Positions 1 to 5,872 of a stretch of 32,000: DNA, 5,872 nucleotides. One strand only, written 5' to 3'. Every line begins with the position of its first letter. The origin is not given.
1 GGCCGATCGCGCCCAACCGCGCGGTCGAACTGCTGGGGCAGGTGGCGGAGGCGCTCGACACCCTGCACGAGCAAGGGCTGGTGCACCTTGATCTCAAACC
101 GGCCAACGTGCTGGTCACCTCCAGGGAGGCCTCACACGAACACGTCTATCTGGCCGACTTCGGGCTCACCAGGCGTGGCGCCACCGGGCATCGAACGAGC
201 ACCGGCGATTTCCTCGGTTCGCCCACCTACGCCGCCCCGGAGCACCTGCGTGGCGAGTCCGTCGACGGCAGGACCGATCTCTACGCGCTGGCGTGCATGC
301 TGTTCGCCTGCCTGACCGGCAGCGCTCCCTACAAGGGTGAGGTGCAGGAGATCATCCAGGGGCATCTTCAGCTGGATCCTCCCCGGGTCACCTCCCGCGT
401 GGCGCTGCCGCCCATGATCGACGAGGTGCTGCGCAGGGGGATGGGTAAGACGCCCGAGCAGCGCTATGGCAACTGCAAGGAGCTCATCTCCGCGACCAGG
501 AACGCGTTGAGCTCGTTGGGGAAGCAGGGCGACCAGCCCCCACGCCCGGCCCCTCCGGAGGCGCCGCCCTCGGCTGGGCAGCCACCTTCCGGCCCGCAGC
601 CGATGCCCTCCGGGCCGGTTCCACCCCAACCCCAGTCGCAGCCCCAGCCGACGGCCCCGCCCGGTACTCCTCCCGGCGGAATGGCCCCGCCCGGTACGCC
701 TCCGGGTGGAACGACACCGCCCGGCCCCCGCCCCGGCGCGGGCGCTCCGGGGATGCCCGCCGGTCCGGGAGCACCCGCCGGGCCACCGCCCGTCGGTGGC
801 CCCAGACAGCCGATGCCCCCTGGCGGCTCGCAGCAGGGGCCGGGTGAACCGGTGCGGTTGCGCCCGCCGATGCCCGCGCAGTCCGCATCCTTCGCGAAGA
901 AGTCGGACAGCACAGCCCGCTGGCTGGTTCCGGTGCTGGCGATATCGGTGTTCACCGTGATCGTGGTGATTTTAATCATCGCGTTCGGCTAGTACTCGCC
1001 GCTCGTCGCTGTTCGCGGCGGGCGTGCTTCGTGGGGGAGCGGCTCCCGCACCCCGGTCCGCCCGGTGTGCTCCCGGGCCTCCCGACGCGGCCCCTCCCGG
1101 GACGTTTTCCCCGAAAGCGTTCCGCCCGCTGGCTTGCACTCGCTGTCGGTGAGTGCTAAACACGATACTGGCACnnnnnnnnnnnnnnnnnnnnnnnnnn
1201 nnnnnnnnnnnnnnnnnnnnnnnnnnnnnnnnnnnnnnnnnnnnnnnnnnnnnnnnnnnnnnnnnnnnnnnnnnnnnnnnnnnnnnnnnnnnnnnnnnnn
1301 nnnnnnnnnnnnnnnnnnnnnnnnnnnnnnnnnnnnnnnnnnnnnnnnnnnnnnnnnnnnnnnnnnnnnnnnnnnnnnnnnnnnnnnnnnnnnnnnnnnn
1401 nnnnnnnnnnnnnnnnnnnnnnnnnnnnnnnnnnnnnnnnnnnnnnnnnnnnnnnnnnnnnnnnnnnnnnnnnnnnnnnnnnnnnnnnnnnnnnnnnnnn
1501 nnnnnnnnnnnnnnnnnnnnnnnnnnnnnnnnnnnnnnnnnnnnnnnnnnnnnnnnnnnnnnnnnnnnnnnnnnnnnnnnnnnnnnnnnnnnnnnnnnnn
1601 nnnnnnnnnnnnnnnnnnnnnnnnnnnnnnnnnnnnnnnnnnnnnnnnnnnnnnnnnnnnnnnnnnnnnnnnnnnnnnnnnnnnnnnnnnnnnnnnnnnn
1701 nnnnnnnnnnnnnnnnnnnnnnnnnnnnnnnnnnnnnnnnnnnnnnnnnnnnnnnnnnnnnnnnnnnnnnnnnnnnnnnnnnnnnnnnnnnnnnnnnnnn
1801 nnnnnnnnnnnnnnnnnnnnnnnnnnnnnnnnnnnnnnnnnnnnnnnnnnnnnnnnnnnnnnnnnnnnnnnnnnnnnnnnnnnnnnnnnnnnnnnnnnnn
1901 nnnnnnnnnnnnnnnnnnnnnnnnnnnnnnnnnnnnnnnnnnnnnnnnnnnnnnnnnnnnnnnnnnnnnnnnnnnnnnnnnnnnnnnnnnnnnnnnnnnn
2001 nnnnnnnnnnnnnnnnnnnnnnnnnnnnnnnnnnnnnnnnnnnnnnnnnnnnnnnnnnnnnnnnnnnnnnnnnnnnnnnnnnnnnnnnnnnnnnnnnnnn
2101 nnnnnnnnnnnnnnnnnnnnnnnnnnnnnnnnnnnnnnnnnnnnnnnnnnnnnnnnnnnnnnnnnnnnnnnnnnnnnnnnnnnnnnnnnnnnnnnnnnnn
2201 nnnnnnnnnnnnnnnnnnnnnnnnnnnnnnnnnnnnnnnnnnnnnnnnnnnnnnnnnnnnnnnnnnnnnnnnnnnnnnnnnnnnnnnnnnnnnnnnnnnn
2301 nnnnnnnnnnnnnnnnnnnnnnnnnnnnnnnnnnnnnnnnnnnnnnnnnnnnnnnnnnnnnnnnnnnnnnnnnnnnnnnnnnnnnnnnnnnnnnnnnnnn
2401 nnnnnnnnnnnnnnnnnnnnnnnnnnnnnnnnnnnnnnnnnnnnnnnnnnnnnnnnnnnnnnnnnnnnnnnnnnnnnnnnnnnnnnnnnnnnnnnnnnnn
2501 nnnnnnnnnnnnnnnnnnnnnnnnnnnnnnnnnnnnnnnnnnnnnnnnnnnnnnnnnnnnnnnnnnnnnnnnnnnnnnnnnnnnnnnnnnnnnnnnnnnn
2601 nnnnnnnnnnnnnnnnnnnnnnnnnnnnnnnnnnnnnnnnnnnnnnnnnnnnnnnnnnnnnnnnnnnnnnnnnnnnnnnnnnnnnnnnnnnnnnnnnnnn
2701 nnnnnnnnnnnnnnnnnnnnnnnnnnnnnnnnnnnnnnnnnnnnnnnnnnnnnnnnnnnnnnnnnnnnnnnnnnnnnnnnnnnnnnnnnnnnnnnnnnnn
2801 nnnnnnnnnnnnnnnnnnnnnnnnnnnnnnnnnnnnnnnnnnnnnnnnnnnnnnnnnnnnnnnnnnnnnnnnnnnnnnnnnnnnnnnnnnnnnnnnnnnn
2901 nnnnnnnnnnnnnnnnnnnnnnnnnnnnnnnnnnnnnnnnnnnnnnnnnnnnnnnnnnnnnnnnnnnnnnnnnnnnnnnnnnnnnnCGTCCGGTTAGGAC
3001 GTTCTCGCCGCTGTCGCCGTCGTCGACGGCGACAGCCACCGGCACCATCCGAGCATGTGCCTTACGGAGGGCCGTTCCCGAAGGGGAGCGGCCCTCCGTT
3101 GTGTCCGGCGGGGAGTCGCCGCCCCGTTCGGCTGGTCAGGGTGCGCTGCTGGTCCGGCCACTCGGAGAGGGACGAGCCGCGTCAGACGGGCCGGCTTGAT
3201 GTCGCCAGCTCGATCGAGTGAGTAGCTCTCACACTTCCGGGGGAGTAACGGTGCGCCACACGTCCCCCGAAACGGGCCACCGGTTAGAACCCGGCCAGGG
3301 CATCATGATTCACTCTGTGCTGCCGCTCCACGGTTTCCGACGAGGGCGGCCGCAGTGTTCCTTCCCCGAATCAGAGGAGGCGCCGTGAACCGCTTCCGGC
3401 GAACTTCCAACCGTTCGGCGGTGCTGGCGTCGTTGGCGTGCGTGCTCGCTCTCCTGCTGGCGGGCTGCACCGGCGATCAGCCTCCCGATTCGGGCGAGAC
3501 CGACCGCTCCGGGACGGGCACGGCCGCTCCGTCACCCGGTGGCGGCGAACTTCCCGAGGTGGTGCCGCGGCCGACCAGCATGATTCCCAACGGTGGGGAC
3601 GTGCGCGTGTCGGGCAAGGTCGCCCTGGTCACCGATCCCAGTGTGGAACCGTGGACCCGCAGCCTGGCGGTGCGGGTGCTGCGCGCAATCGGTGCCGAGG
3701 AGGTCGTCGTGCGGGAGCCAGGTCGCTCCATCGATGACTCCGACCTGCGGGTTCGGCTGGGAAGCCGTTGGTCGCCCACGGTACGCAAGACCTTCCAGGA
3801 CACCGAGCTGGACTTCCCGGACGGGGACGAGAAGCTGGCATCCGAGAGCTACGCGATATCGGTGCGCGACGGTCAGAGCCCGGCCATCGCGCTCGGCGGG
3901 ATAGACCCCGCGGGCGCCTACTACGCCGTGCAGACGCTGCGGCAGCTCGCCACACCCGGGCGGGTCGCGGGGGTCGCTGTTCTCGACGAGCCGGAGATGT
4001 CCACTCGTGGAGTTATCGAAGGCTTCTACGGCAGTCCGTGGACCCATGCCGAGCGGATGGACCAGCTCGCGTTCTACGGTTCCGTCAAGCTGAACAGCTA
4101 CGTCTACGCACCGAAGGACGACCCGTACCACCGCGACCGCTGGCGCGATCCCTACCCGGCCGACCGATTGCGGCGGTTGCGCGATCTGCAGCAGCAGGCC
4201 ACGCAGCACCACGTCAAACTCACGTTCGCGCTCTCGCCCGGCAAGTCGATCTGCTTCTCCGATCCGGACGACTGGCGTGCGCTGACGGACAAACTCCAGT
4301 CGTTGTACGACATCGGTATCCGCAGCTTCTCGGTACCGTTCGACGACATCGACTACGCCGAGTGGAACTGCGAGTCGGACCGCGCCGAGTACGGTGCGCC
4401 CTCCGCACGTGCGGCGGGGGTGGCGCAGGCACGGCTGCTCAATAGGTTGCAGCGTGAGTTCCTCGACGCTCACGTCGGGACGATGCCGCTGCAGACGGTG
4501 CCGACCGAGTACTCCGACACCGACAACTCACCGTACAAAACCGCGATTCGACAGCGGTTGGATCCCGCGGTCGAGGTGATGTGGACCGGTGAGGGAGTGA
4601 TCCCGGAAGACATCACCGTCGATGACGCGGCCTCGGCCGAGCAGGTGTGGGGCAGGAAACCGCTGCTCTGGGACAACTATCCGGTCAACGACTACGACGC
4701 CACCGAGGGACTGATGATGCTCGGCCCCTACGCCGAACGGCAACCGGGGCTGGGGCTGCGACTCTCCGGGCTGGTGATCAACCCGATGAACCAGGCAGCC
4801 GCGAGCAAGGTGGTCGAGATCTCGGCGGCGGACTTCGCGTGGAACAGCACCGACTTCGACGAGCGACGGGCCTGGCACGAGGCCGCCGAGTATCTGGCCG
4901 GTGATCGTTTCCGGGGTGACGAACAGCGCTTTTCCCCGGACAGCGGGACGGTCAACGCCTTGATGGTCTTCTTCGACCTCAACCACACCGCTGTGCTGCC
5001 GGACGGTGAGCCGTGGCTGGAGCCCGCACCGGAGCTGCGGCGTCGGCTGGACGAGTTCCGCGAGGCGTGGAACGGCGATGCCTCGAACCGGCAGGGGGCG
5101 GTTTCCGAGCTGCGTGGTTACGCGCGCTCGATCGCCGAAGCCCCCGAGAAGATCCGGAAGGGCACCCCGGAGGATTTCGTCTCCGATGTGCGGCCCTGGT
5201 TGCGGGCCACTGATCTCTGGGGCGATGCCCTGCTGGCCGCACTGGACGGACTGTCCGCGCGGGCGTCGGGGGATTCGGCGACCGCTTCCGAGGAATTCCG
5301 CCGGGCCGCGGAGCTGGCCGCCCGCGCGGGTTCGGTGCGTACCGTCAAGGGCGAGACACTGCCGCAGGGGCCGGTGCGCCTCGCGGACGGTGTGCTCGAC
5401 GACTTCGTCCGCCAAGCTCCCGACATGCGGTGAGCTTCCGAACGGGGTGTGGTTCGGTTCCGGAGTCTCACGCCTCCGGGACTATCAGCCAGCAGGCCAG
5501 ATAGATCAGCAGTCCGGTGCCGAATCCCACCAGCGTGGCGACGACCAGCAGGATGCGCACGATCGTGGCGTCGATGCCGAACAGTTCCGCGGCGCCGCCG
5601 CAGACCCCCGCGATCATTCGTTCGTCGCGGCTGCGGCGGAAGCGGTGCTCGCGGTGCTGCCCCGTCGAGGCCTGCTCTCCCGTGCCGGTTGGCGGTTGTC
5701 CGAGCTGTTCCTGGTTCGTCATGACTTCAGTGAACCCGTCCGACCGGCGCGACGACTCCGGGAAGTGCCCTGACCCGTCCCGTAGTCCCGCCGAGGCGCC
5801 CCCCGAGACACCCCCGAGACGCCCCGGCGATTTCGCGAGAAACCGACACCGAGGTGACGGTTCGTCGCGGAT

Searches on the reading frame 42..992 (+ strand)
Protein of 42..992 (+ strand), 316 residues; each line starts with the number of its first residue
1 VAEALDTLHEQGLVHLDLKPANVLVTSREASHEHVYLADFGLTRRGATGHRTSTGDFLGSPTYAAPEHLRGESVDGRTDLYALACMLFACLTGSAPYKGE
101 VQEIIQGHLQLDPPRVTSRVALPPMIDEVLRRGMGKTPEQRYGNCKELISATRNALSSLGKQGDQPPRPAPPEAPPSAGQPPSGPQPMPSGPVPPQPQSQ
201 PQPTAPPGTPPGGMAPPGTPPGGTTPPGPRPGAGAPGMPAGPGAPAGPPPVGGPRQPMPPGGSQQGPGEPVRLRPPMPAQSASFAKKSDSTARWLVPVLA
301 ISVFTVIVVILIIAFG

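Call 6: search_protein_families(library=pfam, proteins=[window:42-992:+], max_evalue=0.01)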
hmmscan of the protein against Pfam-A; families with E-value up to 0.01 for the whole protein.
window:42-992:+ (316 aa): 4 families
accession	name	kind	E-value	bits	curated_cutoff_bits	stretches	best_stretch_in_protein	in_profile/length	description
PF00069.31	Pkinase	-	8.1e-23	81.6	31.7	1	2-104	108-204/263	Protein kinase domain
PF07714.23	PK_Tyr_Ser-Thr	-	5.4e-13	49.3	23.1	1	1-141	111-248/258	Protein tyrosine and serine/threonine kinase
PF06293.20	Kdo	-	0.0025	17.7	21.3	1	2-57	128-183/207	Lipopolysaccharide kinase (Kdo/WaaP) family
PF03109.22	ABC1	-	0.0058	16.2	22.9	1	6-52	181-223/244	ABC1 atypical kinase-like domain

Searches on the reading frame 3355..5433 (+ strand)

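Call 6: search_protein_families(library=pfam, proteins=[window:3355-5433:+], max_evalue=0.01)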
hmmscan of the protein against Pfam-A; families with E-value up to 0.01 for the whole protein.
window:3355-5433:+ (692 aa): 3 families
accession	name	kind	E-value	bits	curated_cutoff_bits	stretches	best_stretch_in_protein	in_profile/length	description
PF07555.19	NAGidase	-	2.1e-108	362.6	25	1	218-517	1-284/295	beta-N-acetylglucosaminidase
PF02838.20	Glyco_hydro_20b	-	4.3e-13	50.5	26.1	1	67-211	2-123/124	Glycosyl hydrolase family 20, domain 2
PF21774.3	NagJ_C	-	4.6e-06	27.8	28.3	1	560-653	1-93/114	Hyaluronidase post-catalytic domain-like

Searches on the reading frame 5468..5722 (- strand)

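Call 51: search_protein_families(library=pfam, proteins=[window:5468-5722:-], max_evalue=0.01)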
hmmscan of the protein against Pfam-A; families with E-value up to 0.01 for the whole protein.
window:5468-5722:- (84 aa): 1 family
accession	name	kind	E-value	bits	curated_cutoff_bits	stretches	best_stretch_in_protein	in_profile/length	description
PF04024.17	PspC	-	2.1e-24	85.5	25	1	27-84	2-58/58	PspC domain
